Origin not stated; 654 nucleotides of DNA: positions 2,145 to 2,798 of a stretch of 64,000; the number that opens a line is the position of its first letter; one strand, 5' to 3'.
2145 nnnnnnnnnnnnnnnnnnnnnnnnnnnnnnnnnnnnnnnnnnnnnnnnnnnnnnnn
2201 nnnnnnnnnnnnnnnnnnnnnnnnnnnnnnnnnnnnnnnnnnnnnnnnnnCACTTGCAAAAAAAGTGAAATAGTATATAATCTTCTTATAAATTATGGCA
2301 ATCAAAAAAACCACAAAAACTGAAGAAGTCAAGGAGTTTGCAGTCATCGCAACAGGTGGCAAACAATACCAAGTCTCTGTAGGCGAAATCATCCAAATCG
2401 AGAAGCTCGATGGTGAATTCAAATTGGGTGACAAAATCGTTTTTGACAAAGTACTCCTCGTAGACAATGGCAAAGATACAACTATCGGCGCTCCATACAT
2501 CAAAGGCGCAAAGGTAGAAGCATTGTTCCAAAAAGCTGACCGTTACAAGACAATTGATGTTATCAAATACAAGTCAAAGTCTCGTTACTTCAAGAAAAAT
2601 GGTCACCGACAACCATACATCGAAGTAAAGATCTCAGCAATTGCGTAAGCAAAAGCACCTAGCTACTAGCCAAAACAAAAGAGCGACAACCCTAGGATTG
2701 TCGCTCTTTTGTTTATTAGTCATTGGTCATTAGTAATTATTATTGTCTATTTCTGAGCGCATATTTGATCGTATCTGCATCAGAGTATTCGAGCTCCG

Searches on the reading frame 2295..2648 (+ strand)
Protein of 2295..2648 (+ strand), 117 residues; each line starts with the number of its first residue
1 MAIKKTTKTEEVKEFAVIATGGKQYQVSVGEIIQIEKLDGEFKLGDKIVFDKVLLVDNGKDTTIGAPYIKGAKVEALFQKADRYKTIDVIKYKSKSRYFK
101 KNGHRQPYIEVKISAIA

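Call 45: find_encoding_contigs(protein=window:2295-2648:+, flank=10000, max_places=3)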
Protein window:2295-2648:+ (117 aa): 13 contigs read that carry it; 3 places shown.
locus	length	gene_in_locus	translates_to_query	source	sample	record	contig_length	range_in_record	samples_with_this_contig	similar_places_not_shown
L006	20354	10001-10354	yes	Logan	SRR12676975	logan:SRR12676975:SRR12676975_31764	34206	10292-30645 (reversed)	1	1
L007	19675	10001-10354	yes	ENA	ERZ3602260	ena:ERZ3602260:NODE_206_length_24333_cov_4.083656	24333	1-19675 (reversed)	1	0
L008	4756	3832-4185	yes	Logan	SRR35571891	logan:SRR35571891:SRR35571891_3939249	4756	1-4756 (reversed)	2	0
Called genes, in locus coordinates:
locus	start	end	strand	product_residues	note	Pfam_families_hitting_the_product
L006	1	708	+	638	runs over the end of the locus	PF00012:HSP70, PF06723:MreB_Mbl, PF02782:FGGY_C (weak)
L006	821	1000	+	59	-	-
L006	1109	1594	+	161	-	-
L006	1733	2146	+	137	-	PF14325:DUF4383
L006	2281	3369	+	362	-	PF00226:DnaJ, PF01556:DnaJ_C, PF00684:DnaJ_CXXCXGXG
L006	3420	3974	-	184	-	-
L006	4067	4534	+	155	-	-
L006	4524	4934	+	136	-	-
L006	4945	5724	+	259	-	-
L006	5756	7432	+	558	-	PF00512:HisKA, PF02518:HATPase_c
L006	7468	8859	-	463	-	PF00133:tRNA-synt_1 (faint), PF01406:tRNA-synt_1e, PF09334:tRNA-synt_1g (faint), PF09190:DALR_2 (weak), PF23493:CysS_C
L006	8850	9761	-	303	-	PF01544:CorA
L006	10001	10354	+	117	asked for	PF00829:Ribosomal_L21p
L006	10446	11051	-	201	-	PF21176:RecR_HhH (weak), PF01751:Toprim (weak), PF13662:Toprim_4, PF21175:RecR_C (faint)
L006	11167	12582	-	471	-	PF00772:DnaB, PF03796:DnaB_C, PF06745:ATPase, PF13481:AAA_25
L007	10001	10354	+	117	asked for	PF00829:Ribosomal_L21p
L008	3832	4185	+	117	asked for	PF00829:Ribosomal_L21p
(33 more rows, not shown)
